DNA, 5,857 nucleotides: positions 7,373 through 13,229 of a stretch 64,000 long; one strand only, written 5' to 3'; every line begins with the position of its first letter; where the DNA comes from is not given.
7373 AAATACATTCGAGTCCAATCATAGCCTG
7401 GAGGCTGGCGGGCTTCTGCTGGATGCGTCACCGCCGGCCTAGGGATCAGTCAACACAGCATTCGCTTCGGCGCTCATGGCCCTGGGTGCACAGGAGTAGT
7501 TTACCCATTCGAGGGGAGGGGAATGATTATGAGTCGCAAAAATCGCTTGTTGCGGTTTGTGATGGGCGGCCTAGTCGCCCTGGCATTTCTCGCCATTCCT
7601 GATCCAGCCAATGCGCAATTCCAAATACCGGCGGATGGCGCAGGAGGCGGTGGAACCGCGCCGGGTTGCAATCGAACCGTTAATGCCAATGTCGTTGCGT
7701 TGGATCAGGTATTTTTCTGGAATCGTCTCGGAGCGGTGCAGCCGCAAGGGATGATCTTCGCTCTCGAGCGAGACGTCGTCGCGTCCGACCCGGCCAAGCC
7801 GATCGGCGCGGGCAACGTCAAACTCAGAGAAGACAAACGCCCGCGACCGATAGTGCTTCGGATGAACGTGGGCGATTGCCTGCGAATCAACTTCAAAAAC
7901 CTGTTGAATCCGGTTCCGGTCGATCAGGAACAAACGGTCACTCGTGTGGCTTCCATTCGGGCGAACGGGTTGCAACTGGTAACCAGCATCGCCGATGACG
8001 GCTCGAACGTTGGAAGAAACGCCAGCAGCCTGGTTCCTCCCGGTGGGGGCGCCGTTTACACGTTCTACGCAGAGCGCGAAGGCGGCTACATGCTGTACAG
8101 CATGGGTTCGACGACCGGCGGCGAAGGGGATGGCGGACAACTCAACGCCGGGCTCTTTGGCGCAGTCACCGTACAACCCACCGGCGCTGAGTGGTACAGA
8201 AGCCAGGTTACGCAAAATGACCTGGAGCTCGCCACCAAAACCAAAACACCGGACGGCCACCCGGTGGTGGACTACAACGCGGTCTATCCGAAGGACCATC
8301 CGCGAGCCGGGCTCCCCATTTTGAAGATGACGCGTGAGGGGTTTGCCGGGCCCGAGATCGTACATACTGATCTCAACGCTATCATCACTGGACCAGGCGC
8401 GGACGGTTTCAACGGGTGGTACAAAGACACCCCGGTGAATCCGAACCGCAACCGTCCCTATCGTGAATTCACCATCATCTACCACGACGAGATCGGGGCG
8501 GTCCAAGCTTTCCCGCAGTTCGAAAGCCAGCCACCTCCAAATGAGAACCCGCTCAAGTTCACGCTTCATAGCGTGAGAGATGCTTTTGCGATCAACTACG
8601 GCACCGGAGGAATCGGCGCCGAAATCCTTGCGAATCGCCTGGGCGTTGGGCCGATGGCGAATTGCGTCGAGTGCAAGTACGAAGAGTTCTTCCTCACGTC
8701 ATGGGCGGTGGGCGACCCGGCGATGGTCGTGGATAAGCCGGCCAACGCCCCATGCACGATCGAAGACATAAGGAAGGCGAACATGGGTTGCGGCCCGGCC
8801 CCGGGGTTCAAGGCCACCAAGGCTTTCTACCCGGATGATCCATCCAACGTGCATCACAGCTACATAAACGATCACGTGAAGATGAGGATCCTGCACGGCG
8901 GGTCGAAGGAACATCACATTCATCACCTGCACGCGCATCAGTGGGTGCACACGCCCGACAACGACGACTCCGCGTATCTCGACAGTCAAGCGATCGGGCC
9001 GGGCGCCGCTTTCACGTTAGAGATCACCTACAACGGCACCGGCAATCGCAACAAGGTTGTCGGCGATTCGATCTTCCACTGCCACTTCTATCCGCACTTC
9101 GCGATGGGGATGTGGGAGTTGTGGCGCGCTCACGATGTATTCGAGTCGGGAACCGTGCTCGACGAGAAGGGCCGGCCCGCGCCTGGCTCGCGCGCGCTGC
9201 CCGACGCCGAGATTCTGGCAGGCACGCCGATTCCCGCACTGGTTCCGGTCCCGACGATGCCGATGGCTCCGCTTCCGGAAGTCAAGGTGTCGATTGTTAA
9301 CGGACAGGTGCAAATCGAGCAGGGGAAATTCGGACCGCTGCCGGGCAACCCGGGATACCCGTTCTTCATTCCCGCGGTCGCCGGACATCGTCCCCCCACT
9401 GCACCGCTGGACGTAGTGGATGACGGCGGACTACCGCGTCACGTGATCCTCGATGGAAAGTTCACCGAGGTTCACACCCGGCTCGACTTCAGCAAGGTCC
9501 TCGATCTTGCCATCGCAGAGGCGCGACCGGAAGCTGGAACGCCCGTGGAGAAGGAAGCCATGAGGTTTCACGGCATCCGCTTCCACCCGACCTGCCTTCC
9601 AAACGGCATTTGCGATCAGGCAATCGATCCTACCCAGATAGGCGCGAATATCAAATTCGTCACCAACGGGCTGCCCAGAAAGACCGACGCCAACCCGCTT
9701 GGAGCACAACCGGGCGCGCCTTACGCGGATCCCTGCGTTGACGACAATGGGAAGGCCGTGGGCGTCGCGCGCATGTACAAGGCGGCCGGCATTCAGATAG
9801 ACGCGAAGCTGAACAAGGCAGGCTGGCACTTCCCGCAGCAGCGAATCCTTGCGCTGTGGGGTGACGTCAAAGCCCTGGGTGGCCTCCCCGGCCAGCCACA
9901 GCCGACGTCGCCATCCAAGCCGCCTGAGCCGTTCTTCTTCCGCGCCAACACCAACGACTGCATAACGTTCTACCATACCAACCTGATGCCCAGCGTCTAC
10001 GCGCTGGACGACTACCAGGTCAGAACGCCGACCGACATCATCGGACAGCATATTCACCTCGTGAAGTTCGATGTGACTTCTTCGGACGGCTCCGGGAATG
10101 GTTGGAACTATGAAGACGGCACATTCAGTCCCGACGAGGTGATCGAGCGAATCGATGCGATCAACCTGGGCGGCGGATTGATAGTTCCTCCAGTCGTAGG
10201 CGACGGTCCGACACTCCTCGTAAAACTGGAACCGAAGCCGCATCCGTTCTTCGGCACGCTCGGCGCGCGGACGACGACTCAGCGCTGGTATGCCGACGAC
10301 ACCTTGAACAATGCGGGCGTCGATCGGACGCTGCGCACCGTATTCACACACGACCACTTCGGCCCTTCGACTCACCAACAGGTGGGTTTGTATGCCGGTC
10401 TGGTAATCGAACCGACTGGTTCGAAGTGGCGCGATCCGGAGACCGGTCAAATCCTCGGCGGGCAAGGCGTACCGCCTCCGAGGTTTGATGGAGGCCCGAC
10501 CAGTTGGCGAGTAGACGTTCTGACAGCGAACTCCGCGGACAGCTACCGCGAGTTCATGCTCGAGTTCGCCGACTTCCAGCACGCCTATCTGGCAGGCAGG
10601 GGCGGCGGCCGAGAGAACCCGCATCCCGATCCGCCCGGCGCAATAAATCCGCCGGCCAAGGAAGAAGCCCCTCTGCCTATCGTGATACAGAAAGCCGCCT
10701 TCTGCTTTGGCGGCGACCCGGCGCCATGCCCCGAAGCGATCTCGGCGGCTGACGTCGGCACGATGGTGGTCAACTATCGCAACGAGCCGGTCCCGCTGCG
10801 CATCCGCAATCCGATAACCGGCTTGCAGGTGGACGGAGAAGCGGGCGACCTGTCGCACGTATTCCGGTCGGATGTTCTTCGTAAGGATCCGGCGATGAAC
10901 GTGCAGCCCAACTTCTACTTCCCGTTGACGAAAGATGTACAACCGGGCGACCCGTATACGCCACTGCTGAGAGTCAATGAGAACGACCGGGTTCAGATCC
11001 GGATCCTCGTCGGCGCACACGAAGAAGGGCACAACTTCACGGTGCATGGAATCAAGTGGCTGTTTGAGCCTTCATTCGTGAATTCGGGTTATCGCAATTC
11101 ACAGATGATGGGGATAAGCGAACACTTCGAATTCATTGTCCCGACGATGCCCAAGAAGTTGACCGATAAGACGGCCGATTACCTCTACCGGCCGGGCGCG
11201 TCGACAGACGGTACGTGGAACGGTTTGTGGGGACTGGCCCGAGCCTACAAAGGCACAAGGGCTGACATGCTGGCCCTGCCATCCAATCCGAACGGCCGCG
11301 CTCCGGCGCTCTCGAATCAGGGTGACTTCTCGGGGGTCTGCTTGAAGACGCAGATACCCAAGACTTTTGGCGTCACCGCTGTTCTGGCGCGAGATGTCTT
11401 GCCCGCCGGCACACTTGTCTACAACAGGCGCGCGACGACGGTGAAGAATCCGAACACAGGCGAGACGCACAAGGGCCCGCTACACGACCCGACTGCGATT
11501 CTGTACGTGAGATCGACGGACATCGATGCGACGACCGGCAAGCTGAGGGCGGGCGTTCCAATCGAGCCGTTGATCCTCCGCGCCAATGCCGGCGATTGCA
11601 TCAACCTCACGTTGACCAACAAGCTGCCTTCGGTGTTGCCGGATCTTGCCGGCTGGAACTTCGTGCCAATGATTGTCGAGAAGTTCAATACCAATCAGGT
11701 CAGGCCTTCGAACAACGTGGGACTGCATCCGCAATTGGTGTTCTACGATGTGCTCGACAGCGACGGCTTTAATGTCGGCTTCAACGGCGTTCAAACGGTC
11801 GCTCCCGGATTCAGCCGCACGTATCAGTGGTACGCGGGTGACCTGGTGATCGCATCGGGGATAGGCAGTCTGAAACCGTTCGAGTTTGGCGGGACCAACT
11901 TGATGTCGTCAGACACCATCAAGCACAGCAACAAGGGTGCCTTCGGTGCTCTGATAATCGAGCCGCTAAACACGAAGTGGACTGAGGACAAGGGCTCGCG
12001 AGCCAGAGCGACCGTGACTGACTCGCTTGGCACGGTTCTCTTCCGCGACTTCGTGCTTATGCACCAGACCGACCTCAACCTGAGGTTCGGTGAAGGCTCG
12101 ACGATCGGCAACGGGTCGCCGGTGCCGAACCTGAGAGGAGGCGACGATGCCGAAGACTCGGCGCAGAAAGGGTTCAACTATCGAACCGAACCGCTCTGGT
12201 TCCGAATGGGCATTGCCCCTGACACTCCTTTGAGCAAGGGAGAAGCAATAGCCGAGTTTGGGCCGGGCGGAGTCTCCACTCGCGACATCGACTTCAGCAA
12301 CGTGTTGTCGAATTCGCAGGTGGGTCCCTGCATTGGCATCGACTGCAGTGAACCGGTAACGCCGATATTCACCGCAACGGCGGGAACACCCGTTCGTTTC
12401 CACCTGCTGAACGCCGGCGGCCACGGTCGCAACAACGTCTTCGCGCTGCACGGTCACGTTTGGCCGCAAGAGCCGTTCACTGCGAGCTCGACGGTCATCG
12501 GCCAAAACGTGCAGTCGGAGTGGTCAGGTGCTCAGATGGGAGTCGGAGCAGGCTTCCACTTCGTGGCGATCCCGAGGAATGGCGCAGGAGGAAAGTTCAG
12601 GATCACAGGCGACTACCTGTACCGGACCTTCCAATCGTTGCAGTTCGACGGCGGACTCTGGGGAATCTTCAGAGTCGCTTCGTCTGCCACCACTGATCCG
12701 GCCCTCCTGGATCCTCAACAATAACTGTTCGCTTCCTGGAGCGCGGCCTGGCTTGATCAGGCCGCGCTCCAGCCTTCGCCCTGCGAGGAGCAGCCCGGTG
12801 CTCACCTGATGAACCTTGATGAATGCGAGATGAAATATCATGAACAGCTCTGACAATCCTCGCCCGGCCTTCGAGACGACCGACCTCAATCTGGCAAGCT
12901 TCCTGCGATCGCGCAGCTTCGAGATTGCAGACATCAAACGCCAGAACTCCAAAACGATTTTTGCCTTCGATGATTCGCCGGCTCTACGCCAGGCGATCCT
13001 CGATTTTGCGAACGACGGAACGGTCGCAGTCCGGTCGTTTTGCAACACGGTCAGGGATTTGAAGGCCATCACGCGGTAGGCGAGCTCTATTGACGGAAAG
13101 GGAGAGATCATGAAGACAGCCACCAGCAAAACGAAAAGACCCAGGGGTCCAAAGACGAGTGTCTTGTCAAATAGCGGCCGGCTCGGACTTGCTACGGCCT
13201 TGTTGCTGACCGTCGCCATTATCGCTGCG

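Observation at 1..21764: Candidate sigma54-controlled giant extracellular copper-oxidase system with its own copper-centre assembly and disulfide maturation module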

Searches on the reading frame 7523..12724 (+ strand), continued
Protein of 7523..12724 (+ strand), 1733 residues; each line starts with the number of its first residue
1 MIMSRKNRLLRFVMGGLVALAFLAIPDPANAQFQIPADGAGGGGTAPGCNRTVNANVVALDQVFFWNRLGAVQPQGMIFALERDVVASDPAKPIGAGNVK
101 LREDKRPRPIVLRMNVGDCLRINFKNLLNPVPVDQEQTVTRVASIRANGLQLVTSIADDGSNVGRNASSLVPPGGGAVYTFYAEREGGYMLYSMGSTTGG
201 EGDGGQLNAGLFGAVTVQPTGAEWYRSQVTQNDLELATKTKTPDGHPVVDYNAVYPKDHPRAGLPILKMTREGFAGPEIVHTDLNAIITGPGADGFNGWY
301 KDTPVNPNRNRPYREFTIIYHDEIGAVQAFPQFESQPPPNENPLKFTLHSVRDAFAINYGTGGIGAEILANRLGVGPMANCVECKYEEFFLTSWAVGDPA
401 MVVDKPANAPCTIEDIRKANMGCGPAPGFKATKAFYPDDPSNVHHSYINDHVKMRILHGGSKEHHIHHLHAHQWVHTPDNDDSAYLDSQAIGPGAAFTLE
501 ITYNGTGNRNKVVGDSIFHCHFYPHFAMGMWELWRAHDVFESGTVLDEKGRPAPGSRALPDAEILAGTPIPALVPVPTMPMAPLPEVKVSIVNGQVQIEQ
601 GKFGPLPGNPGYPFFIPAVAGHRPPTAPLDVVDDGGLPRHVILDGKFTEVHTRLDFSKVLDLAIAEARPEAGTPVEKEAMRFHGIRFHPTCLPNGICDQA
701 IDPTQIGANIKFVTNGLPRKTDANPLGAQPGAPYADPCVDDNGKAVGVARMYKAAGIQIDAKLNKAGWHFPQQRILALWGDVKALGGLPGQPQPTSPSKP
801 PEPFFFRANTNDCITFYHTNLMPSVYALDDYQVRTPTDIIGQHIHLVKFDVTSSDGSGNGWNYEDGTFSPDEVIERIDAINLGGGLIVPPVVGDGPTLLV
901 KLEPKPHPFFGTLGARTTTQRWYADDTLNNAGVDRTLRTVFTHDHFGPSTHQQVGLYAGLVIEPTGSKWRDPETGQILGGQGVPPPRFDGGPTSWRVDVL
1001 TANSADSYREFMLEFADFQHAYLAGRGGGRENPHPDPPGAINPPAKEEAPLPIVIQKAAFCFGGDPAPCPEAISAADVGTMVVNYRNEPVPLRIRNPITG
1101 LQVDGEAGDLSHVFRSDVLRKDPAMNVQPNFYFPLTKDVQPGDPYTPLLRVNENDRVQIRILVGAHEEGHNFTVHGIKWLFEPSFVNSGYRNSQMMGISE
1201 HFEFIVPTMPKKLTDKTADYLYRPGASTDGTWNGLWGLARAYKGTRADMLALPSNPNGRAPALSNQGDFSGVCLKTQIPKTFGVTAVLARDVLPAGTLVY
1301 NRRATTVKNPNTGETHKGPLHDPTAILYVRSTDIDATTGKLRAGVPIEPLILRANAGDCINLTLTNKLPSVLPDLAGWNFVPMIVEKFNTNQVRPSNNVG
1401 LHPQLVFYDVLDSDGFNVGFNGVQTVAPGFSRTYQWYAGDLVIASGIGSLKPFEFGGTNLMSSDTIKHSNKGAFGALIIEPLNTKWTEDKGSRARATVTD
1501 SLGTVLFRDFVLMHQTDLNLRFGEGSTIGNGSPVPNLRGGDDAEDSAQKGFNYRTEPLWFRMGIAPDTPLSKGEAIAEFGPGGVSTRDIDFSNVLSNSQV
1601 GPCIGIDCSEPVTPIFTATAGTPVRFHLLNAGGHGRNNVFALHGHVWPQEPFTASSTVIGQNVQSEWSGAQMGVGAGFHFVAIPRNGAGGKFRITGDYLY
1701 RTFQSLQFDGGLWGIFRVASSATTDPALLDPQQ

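Call 72: find_encoding_contigs(protein=P0001, flank=10000, max_places=2)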
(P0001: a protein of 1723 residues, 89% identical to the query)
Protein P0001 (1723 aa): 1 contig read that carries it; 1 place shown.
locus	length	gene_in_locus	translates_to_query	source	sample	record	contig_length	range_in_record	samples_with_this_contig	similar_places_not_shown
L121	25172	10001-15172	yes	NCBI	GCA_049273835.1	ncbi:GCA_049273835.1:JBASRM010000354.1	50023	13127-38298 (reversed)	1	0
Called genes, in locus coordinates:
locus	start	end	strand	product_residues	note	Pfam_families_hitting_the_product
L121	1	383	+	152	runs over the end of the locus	PF00582:Usp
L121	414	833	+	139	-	PF01243:PNPOx_N, PF12900:Pyridox_ox_2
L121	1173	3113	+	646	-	PF00989:PAS, PF08448:PAS_4, PF13426:PAS_9, PF08447:PAS_3, PF00989:PAS, PF08448:PAS_4, PF13188:PAS_8, PF13426:PAS_9, +5 more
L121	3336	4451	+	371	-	-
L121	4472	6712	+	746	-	PF04879:Molybdop_Fe4S4, PF00384:Molybdopterin, PF01568:Molydop_binding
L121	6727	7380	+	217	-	PF00037:Fer4 (faint), PF12797:Fer4_2 (weak), PF12837:Fer4_6 (faint), PF13237:Fer4_10 (faint), PF25160:LdpA_Fe-S-bd (faint), PF13187:Fer4_9 (faint), PF13247:Fer4_11, PF12838:Fer4_7 (weak)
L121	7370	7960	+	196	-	PF00355:Rieske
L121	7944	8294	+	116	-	-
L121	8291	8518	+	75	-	PF12088:DUF3565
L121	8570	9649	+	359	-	PF03595:SLAC1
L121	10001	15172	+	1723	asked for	PF07732:Cu-oxidase_3 (faint)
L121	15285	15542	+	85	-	PF18903:DUF5659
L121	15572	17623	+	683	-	PF02239:Cytochrom_D1 (weak), PF21783:YNCE (weak), PF23414:Beta-prop_EML_2 (faint), PF22494:choice_anch_I (faint), PF25174:Beta-prop_THOC3, PF10282:Lactonase (faint), PF02239:Cytochrom_D1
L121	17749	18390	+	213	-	PF02630:SCO1-SenC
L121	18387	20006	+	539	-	PF00034:Cytochrom_C, PF13433:Peripla_BP_5, PF13458:Peripla_BP_6, PF01094:ANF_receptor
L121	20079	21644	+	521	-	PF13743:Thioredoxin_5 (faint), PF13462:Thioredoxin_4, PF01323:DSBA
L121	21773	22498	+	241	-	PF19335:HMBD, PF02630:SCO1-SenC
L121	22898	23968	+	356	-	PF03264:Cytochrom_NNT (faint), PF22113:Mtrc-MtrF_II-IV_dom (faint), PF02085:Cytochrom_CIII (faint), PF14522:Cytochrome_C7 (faint), PF14537:Cytochrom_c3_2 (faint), PF22678:Cytochrom_c_NrfB-like (faint), PF13435:Cytochrome_C554 (faint), PF09699:Paired_CXXCH_1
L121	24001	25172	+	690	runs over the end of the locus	-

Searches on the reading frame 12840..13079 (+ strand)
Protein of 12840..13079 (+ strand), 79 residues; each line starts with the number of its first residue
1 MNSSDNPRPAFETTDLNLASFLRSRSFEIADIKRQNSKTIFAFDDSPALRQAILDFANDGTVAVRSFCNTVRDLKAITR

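Call 45: search_protein_families(library=pfam, proteins=[window:12840-13079:+], max_evalue=1)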
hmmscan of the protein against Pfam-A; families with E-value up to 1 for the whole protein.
window:12840-13079:+ (79 aa): 1 family
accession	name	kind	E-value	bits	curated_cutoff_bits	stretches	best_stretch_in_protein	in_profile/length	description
PF18903.5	DUF5659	-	3.8e-14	52.7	23.6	1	11-77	4-72/75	Domain of unknown function (DUF5659)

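Call 65: search_solved_structures(query=window:12840-13076:+, max_evalue=10)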
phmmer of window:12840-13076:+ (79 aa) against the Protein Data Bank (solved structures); distinct sequences matched with E-value up to 10: 5.
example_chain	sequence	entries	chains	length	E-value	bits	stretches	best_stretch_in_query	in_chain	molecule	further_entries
1zup_A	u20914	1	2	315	0.65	13.7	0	22-54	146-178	hypothetical protein TM1739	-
6hf1_A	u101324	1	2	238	1.2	12.9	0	39-74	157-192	Sulfhydryl oxidase 1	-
5d8i_A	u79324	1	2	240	1.5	12.6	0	39-74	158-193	Sulfhydryl oxidase 1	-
5d93_A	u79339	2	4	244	1.6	12.5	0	39-74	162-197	Sulfhydryl oxidase 1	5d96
1yo7_A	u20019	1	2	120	1.6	12.4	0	12-31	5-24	Regulatory protein rop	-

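Call 77: find_homologous_proteins(query=window:12840-13076:+, max_evalue=0.001)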
Query window:12840-13076:+ (79 aa): 75 proteins with E <= 0.001 among 77 candidates.
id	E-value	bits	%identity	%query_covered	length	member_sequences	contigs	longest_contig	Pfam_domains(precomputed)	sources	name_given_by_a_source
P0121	7.7e-39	148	92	100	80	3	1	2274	PF18903.6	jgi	-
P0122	2.1e-36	140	87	100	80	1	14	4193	PF18903.6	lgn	-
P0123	6.0e-36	139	85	100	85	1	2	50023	PF18903.6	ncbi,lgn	ncbi:MAG: DUF5659 domain-containing protein [Blastocatellia bacterium]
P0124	6.7e-35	135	87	95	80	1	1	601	PF18903.6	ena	-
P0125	7.8e-35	135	82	100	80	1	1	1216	PF18903.6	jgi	jgi:hypothetical protein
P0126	1.1e-34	135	84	100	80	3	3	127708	PF18903.6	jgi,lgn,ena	-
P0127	1.7e-34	134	84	100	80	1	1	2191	PF18903.6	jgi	jgi:hypothetical protein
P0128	1.1e-28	116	76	100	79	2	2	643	PF18903.6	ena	-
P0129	1.6e-28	115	70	100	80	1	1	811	PF18903.6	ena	-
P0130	1.4e-27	112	73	100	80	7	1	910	PF18903.6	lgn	-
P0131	1.6e-27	112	70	100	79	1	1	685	PF18903.6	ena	-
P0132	2.4e-27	112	70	100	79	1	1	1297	PF18903.6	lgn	-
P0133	6.8e-27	110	66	100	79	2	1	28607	PF18903.6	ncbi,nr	ncbi:MAG TPA: DUF5659 domain-containing protein [Blastocatellia bacterium]|nr:DUF5659 domain-contain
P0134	1.3e-26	109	78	87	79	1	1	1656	PF18903.6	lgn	-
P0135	2.0e-26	109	68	100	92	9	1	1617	PF18903.6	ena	-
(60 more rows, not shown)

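Call 84: predict_structure(alignment_id=A3)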
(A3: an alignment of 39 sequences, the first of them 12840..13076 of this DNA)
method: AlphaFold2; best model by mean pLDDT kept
length: 79 residues; sequences in the alignment: 39
mean_pLDDT: 76.6   pTM: 0.60
mean pLDDT of the five models: 76.6, 71.8, 71.6, 70.3, 70.1
residues with pLDDT >= 90: 15; 70-90: 36; 50-70: 24; < 50: 4
segments of 3 or more residues with pLDDT < 50: 1-4
pLDDT, mean of each block of 10 residues (from residue 1): 57 88 89 87 90 81 56 63
secondary structure, 60 per line:
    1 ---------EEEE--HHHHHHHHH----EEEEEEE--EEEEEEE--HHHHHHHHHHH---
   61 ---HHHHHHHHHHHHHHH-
elements in order: E10-13 H16-24 E29-35 E38-44 H47-57 H64-78

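Call 86: fold_search(model_id=the predicted structure, library=pdb)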
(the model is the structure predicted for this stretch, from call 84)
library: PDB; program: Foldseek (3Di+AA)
matches with E <= 10: 663; with E <= 0.001: 0
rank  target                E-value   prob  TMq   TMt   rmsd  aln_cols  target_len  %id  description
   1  4olo_A                3.4e-01  0.21  0.30  0.30   5.5        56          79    9  Ligand-free structure of the GrpU microcompartment shell protein from Clostridiales bacterium 1_7_47FAA (released 2014-07-30)
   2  2cdq_A                3.6e-01  0.44  0.38  0.08   4.4        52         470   19  Crystal structure of Arabidopsis thaliana aspartate kinase complexed with lysine and S- adenosylmethionine (released 2006-05-30)
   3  1yj7_D                6.5e-01  0.38  0.38  0.22   4.4        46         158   15  Crystal structure of enteropathogenic E.coli (EPEC) type III secretion system protein EscJ (released 2005-06-07)
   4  1yj7_C                7.0e-01  0.33  0.37  0.22   4.5        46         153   15  Crystal structure of enteropathogenic E.coli (EPEC) type III secretion system protein EscJ (released 2005-06-07)
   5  3mah                  8.5e-01  0.38  0.36  0.23   3.3        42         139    7  A putative c-terminal regulatory domain of aspartate kinase from porphyromonas gingivalis w83. (released 2010-04-14)
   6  4unc_G                8.5e-01  0.16  0.35  0.20   6.5        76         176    8  THE CRYSTAL STRUCTURE OF I-DMOI IN COMPLEX WITH ITS TARGET DNA AT 8 DAYS INCUBATION IN 5MM MN (STATE 6) (released 2014-12-17)
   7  4pwu_B                9.1e-01  0.18  0.31  0.31   3.7        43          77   23  Crystal structure of a modulator protein MzrA (KPN_03524) from Klebsiella pneumoniae subsp. pneumoniae MGH 78578 at 2. (released 2014-06-18)
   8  4olo_C                9.1e-01  0.15  0.30  0.30   5.3        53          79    8  Ligand-free structure of the GrpU microcompartment shell protein from Clostridiales bacterium 1_7_47FAA (released 2014-07-30)
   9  2cxi_A                9.7e-01  0.28  0.35  0.10   4.4        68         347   15  Crystal Structure Of An N-terminal Fragment Of The Phenylalanyl-tRNA Synthetase Beta-Subunit From Pyrococcus Horikoshi (released 2006-09-19)
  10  3jto_C                1.0e+00  0.21  0.41  0.37  11.5        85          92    6  Crystal structure of the c-terminal domain of YpbH (released 2009-09-29)
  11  3ewg                  1.0e+00  0.12  0.32  0.32   5.2        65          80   14  Crystal structure of the N-terminal domain of NusG (NGN) from Methanocaldococcus jannaschii (released 2009-06-16)
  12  1ufl_B                1.0e+00  0.11  0.31  0.27   7.1        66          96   17  Crystal Structure of TT1020 from Thermus thermophilus HB8 (released 2003-11-30)
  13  4zn1_A                1.1e+00  0.21  0.36  0.24   3.9        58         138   10  Crystal Structure of MjSpt4:Spt5 complex conformation A (released 2016-03-16)
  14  6u45_B                1.1e+00  0.18  0.37  0.06   5.2        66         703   15  Crystal structure of Methanoperedens nitroreducens elongation factor 2 bound to GMPPCP and magnesium (released 2020-03-18)
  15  1vbk_A                1.1e+00  0.15  0.29  0.10   3.6        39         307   18  Crystal structure of PH1313 from Pyrococcus horikoshii Ot3 (released 2005-04-19)
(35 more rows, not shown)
